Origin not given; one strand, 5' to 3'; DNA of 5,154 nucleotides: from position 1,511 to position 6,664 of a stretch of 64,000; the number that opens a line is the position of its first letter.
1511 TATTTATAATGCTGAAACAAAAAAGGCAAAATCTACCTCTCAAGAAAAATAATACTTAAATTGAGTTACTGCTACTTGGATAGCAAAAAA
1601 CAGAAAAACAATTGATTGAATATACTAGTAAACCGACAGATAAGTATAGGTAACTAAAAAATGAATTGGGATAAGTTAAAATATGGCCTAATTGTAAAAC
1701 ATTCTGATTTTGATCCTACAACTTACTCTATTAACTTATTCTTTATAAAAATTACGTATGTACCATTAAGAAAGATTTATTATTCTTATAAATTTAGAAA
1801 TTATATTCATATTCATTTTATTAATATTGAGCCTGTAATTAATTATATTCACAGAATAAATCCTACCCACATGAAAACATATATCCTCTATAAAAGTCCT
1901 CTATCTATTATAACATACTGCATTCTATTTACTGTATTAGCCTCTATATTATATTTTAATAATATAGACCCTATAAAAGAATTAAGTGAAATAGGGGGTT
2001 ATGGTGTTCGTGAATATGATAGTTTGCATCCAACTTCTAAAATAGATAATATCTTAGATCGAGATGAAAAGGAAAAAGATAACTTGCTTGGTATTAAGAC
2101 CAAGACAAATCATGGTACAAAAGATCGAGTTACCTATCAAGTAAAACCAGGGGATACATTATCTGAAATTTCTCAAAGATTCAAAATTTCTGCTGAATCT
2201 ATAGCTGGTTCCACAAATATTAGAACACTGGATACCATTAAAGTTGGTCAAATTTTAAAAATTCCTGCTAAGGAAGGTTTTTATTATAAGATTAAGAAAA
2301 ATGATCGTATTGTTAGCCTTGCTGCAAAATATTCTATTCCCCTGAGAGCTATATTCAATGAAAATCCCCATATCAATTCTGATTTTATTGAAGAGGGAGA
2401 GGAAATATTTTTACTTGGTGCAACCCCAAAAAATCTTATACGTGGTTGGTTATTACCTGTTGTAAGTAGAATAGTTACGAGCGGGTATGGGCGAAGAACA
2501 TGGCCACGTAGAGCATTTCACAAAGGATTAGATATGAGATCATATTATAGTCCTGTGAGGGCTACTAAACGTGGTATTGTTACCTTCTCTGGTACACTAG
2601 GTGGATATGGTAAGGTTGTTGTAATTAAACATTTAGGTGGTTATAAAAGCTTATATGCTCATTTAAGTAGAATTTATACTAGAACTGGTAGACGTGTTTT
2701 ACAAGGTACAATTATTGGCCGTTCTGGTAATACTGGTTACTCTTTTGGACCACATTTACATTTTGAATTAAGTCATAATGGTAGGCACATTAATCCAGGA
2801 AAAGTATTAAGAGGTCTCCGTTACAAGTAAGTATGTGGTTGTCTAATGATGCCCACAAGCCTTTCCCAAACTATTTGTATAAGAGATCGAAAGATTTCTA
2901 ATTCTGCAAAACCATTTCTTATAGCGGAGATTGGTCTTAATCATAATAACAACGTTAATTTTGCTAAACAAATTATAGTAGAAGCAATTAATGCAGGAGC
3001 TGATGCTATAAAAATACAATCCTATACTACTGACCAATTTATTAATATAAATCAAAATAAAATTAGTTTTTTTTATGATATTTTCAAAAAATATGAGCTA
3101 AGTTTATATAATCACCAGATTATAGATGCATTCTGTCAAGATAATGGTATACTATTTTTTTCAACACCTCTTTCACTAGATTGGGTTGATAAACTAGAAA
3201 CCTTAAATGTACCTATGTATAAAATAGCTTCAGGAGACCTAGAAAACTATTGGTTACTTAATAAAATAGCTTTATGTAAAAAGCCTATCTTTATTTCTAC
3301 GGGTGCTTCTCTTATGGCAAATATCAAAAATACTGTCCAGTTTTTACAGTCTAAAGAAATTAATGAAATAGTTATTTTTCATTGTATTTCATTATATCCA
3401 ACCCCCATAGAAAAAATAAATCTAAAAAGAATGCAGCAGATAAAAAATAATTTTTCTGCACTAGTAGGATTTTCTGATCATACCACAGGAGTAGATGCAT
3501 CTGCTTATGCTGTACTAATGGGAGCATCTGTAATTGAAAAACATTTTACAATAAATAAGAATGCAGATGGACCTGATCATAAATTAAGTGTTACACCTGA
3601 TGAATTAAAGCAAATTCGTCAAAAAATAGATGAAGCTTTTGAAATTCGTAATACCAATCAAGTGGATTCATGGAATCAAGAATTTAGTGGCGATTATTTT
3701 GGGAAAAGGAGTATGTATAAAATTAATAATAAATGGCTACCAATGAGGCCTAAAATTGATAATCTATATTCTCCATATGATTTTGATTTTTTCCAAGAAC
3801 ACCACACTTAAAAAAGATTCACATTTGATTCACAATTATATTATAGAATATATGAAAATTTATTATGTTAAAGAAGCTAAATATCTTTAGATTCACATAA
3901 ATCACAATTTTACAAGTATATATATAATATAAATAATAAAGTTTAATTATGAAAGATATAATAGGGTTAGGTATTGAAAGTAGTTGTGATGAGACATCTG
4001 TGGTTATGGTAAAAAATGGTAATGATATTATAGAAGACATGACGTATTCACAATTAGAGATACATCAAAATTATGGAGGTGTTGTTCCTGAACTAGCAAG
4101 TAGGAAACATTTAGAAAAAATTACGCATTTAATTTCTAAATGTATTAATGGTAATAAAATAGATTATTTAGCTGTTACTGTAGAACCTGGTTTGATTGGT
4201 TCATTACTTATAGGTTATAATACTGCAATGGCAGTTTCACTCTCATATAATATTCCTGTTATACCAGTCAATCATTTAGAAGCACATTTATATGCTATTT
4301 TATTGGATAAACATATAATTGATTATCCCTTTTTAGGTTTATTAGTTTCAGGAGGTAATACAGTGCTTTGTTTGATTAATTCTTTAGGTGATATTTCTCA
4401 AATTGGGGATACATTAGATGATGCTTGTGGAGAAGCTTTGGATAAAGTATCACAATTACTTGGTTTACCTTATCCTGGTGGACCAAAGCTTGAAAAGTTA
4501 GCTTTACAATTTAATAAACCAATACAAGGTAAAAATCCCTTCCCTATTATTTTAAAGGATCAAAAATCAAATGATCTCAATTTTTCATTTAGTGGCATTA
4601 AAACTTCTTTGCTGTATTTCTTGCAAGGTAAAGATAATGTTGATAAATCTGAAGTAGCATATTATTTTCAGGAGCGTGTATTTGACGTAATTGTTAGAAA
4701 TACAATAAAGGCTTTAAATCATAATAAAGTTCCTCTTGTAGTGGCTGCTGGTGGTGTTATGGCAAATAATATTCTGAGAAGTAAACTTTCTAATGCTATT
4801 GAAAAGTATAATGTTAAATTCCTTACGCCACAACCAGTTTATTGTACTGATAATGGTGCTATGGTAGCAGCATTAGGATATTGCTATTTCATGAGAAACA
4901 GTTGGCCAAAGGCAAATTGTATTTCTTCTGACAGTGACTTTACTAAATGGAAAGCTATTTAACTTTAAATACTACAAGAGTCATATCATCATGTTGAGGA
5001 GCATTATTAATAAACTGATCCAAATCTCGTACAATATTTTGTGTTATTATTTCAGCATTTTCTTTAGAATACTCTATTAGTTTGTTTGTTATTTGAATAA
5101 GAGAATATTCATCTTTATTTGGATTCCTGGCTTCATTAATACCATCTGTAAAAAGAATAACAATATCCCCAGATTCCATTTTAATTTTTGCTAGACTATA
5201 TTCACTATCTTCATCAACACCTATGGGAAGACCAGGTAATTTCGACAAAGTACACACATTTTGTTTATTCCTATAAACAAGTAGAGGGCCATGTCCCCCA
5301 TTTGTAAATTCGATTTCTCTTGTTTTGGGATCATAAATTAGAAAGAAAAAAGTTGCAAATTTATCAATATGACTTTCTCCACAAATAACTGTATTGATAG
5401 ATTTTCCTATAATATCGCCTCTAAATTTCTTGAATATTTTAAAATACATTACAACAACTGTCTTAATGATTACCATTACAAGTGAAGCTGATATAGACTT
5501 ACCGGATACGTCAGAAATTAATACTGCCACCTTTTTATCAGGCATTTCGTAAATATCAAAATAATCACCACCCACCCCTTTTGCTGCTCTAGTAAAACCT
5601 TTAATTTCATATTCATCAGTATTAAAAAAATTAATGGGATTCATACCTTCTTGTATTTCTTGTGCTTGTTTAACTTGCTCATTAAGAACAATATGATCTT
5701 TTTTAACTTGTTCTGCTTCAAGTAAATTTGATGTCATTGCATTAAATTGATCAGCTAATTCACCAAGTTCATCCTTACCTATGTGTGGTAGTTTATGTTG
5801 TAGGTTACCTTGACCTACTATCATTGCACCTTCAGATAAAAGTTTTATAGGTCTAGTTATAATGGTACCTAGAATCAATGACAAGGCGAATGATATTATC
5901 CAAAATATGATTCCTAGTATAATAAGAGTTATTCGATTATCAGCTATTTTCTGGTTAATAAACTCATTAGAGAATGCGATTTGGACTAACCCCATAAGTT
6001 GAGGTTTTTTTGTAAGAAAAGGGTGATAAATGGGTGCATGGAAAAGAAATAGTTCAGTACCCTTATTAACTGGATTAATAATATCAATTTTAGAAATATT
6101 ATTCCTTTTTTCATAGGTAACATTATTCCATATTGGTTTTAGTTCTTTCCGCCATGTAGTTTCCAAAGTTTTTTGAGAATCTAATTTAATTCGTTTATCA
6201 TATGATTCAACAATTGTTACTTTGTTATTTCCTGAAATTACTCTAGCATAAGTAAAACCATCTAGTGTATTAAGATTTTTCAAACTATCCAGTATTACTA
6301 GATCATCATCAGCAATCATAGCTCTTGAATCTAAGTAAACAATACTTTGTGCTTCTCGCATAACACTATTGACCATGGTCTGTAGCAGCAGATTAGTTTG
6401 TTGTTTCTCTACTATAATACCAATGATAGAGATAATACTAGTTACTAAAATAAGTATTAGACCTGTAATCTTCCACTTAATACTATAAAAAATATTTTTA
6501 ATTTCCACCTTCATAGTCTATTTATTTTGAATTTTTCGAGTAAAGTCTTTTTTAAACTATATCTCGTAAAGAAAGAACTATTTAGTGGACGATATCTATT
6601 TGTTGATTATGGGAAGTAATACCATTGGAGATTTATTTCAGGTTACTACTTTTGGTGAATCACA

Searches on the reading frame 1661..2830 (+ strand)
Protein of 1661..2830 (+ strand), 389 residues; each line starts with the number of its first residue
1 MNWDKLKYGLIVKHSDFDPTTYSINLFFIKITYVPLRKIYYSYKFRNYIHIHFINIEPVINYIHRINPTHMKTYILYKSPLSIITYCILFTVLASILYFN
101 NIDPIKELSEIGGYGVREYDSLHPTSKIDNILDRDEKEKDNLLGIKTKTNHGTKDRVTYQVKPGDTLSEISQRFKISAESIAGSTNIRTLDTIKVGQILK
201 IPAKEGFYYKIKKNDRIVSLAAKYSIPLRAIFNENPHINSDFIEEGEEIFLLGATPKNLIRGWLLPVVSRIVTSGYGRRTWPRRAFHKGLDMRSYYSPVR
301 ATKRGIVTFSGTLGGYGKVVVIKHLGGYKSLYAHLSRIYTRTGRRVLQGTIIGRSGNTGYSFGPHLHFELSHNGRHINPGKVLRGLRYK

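Call 22: search_protein_families(library=ncbifam, proteins=[window:1661-2830:+], max_evalue=0.00001)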
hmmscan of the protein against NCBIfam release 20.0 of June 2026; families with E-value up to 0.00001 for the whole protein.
window:1661-2830:+ (389 aa): 16 families
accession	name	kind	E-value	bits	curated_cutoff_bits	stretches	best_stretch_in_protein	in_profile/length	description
NF050804.1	CellDivDipMCaul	equivalog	4.9e-24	85.1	900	2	273-371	516-614/634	cell division endopeptidase DipM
NF008652.0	PRK11649.1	equivalog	3.1e-20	72.3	341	1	283-379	309-406/439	murein DD-endopeptidase MepM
NF047755.1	LIC_10271_M23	exception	1.6e-19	70.5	180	1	287-379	117-205/207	LIC_10271 family cell wall hydrolase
NF041208.1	celldiv_DipM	equivalog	6.4e-19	68.5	740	1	156-383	183-417/419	cell division endopeptidase DipM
NF040883.1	amid_act_ActS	equivalog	2.5e-18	66.2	375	2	255-383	109-233/242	amidase activator ActS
NF053825.1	PdgNdpepShyA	equivalog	2.5e-18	66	700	1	284-379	293-389/425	peptidoglycan DD-endopeptidase ShyA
NF052336.1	PdgHdaseHSB100310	equivalog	3.8e-18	65.9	500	1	268-377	39-148/316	peptidoglycan hydrolase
NF052530.1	Heli_ShapePgp3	exception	2.9e-17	62.7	300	1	263-382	141-263/270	peptidoglycan metallopeptidase Pgp3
NF052529.1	PG_M23_Pgp6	exception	5.6e-16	58.2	600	1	285-379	333-428/452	peptidoglycan metallopeptidase Pgp6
NF053824.1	PdgNdpepShyC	equivalog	6.4e-15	55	700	1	269-382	274-392/429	peptidoglycan DD-endopeptidase ShyC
NF008123.1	PRK10871.1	equivalog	1.1e-13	51.4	311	1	288-383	266-362/365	murein hydrolase activator NlpD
NF008050.0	PRK10783.1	equivalog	9e-12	44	508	1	147-251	335-447/457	murein transglycosylase D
NF047657.1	CellWlHdaseLepto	equivalog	1.1e-10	41.3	400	1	285-380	126-217/221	hypothetical protein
NF008644.1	PRK11637.1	equivalog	2.8e-09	36.5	270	1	297-380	297-380/385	murein hydrolase activator EnvC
NF053738.1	S2SprSpoIIQBc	equivalog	9.6e-09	35.2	250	1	299-383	137-223/232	stage II sporulation protein SpoIIQ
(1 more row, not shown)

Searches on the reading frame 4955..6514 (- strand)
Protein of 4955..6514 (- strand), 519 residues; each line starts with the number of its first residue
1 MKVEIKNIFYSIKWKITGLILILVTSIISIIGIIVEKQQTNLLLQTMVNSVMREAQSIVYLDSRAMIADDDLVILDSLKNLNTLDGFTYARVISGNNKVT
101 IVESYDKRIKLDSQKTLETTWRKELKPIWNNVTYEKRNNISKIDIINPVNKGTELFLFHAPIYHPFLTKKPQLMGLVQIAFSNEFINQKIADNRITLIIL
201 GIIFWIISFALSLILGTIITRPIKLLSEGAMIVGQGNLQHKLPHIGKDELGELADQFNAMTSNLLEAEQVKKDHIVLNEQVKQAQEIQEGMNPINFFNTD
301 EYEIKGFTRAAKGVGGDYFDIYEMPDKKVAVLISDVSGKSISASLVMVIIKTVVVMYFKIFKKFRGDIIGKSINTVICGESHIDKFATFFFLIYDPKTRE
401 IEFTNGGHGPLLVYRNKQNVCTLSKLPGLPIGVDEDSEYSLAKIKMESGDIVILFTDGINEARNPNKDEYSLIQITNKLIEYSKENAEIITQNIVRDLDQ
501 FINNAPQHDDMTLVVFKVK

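Call 22: search_protein_families(library=ncbifam, proteins=[window:4955-6514:-], max_evalue=0.00001)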
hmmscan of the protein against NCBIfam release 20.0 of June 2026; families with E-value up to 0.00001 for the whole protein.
window:4955-6514:- (519 aa): 13 families
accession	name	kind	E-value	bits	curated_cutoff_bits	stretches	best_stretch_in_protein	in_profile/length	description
TIGR02865.1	spore_II_E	equivalog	2.6e-17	62.2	490.8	1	273-518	524-763/764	stage II sporulation protein E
NF033092.0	HK_WalK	equivalog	3.5e-17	62.2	725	1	9-271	2-253/594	cell wall metabolism sensor histidine kinase WalK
NF045505.1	RR_RssB_Pseudo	equivalog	4.3e-13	49.1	700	1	275-462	150-341/394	two-component system response regulator RssB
NF038263.1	prot_phos_SiaA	equivalog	9.2e-11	41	700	1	197-285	312-419/658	biofilm regulation protein phosphatase SiaA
NF040691.1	MtrAB_MtrB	equivalog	3e-10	39.7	450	1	11-265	4-258/507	MtrAB system histidine kinase MtrB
NF012163.2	BaeS_SmeS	equivalog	3.7e-09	36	500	1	183-275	153-244/457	sensor histidine kinase efflux regulator BaeS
NF008312.0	PRK11100.1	equivalog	2.9e-08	33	356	1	159-271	151-257/477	two-component system sensor histidine kinase CreC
NF058645.1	MCPCtpMPsAe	equivalog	6.3e-08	31.8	900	1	179-265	189-277/558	methyl-accepting chemotaxis protein CtpM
NF053592.1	HK_near_YfiR_like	equivalog_domain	1.3e-07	31.4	194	1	169-263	126-220/223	sensor histidine kinase, YfiR-like protein-associated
NF047496.1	HK_LIC11548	equivalog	6.8e-07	28.4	750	1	184-295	263-379/589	LIC_11548 family sensor histidine kinase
NF041210.1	his_kin_PieS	equivalog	1.9e-06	27.2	850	0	15-268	10-240/474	two component system sensor histidine kinase PieS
NF045911.1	TCSHisKinNblS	equivalog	2e-06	26.5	1000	1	197-274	183-260/621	two-component system sensor histidine kinase NblS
NF007837.0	PRK10549.1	equivalog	2.9e-06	26.2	603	1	194-275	164-244/466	envelope stress sensor histidine kinase BaeS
